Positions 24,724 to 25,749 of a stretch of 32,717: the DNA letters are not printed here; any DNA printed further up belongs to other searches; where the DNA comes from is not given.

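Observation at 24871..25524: A complete archaeal pilin-like module is fused in frame behind the membrane anchor of a >2600-aa adhesin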

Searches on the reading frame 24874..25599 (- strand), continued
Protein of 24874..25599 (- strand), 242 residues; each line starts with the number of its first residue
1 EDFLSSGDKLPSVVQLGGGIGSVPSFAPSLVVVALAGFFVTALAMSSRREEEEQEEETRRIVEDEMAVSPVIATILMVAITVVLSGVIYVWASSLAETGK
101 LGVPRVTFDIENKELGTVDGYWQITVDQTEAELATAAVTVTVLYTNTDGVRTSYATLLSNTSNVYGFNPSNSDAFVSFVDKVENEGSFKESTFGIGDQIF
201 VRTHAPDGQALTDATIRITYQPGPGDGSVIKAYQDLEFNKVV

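Call 46: list_cluster_members(proteins=[P0116, P0117, P0118, P0120, P0222, P0190, P0201, P0136, P0150, P0135])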
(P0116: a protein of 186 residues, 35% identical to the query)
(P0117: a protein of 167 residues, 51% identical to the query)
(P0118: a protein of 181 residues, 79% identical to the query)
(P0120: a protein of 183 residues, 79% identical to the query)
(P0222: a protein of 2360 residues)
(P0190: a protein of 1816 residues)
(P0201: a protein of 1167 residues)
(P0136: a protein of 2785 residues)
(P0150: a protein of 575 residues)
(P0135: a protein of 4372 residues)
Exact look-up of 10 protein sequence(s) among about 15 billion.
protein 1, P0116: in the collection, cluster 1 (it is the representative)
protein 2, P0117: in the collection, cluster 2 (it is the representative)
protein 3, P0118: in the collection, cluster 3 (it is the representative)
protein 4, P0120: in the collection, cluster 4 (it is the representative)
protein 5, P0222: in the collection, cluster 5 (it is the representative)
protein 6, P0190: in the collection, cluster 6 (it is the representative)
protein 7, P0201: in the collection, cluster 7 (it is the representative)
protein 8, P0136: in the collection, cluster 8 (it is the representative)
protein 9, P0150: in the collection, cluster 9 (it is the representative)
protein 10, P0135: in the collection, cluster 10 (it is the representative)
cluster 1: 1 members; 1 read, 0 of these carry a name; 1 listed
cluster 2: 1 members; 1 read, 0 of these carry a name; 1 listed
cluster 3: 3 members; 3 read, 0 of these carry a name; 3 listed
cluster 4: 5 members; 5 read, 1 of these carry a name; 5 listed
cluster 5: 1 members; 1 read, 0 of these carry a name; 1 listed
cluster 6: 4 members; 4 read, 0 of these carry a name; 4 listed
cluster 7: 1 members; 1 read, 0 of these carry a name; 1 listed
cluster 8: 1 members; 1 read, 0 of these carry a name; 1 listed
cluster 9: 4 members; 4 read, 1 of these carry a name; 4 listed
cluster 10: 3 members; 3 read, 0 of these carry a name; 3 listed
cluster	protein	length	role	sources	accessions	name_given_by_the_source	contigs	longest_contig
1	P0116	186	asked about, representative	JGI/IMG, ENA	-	-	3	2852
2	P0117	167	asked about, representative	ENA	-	-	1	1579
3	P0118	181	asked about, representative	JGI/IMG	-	-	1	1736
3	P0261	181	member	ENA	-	-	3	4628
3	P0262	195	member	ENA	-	-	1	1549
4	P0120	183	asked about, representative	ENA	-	-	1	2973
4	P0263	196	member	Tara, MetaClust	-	strand:- start:28 stop:618 length:591 start_codon:yes stop_codon:yes gene_type:complete | TARA_110_DCM_0.22-3_scaffold330298_1_gene305785 "" ""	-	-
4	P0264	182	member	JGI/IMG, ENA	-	-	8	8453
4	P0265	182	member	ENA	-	-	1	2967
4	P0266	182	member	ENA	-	-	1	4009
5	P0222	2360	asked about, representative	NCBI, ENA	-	-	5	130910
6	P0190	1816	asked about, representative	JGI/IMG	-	-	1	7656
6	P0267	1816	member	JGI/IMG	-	-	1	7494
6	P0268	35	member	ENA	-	-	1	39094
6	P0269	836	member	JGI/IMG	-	-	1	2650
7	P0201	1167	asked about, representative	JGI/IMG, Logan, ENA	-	-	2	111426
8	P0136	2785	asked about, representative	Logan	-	-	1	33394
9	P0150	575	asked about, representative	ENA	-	-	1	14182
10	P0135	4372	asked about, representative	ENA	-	-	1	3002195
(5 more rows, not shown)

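Call 47: find_homologous_proteins(query=P0150, max_evalue=0.00001)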
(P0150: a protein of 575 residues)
Query P0150 (575 aa): 101 proteins with E <= 0.00001 among 8000 candidates.
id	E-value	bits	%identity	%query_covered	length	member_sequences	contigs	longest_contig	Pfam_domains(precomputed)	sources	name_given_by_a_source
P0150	0.0e+0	1294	100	100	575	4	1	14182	-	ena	-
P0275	0.0e+0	1276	98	100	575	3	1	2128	-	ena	-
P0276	0.0e+0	1220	94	100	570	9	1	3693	-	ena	-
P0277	0.0e+0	1203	93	100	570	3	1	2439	-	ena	-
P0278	0.0e+0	1193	92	100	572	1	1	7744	-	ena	-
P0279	0.0e+0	1035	81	100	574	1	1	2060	-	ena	-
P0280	2.2e-293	992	76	100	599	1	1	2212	-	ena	-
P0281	4.0e-263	892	73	100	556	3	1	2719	-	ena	-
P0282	3.3e-256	869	73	93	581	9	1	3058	-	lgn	-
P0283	7.8e-252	855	67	100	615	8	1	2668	-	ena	-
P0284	1.8e-249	847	72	93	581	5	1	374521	-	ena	-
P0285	2.2e-249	847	91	73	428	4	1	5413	-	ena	-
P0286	1.4e-247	841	68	100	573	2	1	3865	-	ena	-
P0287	1.5e-231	788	62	100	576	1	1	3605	-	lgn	-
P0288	1.6e-228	778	63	100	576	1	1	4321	-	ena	-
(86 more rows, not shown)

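Call 74: list_cluster_members(proteins=[L082:7266-8276:+, L082:6661-7284:+, L082:2674-4659:+, L082:5337-6383:+, L083:702-1883:-, P0264, P0152, P0160, P0196, P0186])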
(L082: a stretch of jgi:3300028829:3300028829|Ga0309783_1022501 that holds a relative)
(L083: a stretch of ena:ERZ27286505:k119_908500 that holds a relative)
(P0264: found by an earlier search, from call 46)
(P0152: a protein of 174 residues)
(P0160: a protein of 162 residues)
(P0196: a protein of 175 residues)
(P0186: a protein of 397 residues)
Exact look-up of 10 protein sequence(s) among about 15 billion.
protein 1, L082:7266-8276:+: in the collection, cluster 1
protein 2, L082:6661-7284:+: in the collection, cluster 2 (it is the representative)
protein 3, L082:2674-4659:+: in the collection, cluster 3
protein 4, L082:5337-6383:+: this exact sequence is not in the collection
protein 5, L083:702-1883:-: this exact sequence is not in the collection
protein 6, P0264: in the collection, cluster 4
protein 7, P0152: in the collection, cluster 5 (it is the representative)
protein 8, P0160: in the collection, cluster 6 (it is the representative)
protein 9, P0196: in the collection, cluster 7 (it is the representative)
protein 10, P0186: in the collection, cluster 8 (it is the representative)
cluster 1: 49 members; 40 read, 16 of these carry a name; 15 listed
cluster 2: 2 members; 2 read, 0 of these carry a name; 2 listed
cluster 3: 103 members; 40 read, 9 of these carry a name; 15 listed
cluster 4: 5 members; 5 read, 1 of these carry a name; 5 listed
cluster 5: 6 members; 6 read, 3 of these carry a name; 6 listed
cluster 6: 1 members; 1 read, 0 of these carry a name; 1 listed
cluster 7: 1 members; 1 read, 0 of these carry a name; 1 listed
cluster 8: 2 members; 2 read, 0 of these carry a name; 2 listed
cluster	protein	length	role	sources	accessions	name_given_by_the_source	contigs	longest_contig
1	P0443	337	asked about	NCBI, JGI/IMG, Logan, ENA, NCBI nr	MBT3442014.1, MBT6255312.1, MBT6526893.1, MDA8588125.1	M24 family metallopeptidase [Euryarchaeota archaeon] | methionyl aminopeptidase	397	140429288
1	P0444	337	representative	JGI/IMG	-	methionyl aminopeptidase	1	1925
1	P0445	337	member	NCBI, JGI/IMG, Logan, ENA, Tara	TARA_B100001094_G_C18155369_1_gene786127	methionyl aminopeptidase | strand:+ start:948 stop:1961 length:1014 start_codon:yes stop_codon:yes gene_type:complete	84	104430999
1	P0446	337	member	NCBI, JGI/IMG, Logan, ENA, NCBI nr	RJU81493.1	MAG: M24 family metallopeptidase [Candidatus Poseidoniales archaeon]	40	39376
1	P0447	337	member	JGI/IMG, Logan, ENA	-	methionyl aminopeptidase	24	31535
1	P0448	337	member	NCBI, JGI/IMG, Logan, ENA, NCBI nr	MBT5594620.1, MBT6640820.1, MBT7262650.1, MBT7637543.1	MAG: M24 family metallopeptidase [Euryarchaeota archaeon] | methionyl aminopeptidase | M24 family metallopeptidase [Euryarchaeota archaeon]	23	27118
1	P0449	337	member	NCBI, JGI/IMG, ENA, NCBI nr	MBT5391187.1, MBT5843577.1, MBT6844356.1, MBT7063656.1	MAG: M24 family metallopeptidase [Euryarchaeota archaeon] | M24 family metallopeptidase [Euryarchaeota archaeon]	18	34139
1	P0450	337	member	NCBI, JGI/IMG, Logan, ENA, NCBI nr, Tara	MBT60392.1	MAG: hypothetical protein CMA63_02420 [Euryarchaeota archaeon] | hypothetical protein [Euryarchaeota archaeon] | strand:- start:296 stop:1309 length:1014 start_codon:yes stop_codon:yes gene_type:complete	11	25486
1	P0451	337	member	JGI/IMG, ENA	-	methionyl aminopeptidase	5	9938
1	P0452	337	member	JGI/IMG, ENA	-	methionyl aminopeptidase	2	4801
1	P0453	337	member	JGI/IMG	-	methionyl aminopeptidase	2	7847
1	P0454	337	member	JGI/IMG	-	methionyl aminopeptidase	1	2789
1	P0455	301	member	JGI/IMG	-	methionyl aminopeptidase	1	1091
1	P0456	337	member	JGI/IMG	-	methionyl aminopeptidase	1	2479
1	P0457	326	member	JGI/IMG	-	methionyl aminopeptidase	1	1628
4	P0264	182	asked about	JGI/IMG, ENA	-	-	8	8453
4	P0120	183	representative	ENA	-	-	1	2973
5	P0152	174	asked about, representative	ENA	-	-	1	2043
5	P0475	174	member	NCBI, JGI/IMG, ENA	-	flagellin-like protein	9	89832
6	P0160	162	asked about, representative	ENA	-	-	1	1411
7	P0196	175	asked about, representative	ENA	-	-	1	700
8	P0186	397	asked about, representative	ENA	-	-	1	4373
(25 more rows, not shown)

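Call 75: find_encoding_contigs(protein=P0475, flank=10000, max_places=3)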
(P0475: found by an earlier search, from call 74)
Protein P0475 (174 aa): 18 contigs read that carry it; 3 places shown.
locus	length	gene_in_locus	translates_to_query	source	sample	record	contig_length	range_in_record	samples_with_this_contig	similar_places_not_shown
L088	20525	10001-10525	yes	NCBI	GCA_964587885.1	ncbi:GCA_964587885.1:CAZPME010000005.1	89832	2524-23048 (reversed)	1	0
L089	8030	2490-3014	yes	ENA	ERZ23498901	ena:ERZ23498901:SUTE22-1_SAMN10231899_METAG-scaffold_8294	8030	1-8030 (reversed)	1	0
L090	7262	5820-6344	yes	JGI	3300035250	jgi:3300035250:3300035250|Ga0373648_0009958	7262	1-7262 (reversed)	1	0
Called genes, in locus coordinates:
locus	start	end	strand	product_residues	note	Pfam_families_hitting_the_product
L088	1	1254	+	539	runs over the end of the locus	PF13187:Fer4_9 (faint), PF12797:Fer4_2 (faint), PF12837:Fer4_6 (faint), PF13237:Fer4_10 (faint), PF14697:Fer4_21 (faint), PF00037:Fer4 (faint), PF12838:Fer4_7 (weak), PF02775:TPP_enzyme_C, +1 more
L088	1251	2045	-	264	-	-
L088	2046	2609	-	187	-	PF13302:Acetyltransf_3, PF00583:Acetyltransf_1 (weak)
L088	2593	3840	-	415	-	-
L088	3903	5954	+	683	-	PF21138:SMUBP-2_HCS1_1B (faint), PF13086:AAA_11, PF13604:AAA_30, PF13245:AAA_19 (weak), PF13087:AAA_12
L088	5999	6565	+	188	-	PF06271:RDD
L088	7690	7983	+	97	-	-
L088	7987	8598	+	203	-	PF01300:Sua5_yciO_yrdC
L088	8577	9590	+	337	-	PF00557:Peptidase_M24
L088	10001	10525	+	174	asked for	PF07790:Pilin_N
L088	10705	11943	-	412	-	PF00535:Glycos_transf_2, PF13641:Glyco_tranf_2_3, PF13632:Glyco_trans_2_3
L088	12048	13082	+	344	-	PF13579:Glyco_trans_4_4 (faint), PF13439:Glyco_transf_4 (weak), PF20706:GT4-conflict, PF00534:Glycos_transf_1, PF13692:Glyco_trans_1_4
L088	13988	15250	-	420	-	PF13579:Glyco_trans_4_4, PF13439:Glyco_transf_4, PF00534:Glycos_transf_1, PF13692:Glyco_trans_1_4, PF13524:Glyco_trans_1_2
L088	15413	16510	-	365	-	PF02350:Epimerase_2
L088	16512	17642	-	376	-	PF02350:Epimerase_2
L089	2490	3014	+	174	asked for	PF07790:Pilin_N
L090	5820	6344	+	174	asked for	PF07790:Pilin_N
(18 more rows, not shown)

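Call 79: list_cluster_members(proteins=[P0088, P0114, P0124, P0127, P0130, P0131, P0132, P0133, P0134, P0253])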
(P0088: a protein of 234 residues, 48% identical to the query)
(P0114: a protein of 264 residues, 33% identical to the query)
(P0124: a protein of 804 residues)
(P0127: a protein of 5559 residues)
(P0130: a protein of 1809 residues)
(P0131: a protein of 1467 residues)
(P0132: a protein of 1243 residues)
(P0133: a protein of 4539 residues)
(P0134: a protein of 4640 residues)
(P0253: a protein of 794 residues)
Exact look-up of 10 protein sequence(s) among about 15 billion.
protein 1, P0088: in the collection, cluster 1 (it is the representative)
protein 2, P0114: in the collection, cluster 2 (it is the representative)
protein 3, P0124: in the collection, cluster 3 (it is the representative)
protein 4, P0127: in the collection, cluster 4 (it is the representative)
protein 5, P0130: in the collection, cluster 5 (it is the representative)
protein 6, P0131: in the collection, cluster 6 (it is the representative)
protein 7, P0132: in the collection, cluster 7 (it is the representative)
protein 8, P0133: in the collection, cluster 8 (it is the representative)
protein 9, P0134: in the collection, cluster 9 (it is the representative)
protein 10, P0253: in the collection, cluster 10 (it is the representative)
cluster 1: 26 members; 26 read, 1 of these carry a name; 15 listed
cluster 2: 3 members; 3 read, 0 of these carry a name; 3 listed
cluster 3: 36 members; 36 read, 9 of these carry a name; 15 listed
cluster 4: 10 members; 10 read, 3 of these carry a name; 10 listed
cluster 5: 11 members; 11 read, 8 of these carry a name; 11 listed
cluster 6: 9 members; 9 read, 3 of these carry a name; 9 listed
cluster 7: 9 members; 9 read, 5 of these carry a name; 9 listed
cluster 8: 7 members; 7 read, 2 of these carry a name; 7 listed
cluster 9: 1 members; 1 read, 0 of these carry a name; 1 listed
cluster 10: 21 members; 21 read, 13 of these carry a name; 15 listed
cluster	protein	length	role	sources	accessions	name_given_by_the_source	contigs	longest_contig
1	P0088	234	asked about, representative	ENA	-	-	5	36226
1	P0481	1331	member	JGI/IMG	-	flagellin-like protein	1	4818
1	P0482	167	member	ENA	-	-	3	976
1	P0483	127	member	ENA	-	-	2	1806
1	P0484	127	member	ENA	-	-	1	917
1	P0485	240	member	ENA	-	-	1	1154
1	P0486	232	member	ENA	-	-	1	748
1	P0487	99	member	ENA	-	-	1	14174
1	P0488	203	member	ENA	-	-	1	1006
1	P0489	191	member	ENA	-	-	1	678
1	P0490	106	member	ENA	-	-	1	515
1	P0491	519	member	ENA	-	-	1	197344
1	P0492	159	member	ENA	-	-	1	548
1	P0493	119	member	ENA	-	-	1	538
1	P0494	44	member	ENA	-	-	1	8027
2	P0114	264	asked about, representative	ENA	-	-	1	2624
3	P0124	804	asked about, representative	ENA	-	-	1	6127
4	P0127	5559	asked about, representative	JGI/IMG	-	-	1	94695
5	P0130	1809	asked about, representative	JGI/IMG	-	flagellin-like protein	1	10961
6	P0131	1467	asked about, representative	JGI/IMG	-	hypothetical protein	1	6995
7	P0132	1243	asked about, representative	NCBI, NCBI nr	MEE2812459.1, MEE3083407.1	MAG: archaellin/type IV pilin N-terminal domain-containing protein [Candidatus ... | archaellin/type IV pilin N-terminal domain-containing protein [Candidatus ...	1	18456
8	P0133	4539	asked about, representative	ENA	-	-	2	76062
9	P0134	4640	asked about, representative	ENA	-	-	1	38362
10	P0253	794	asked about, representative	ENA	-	-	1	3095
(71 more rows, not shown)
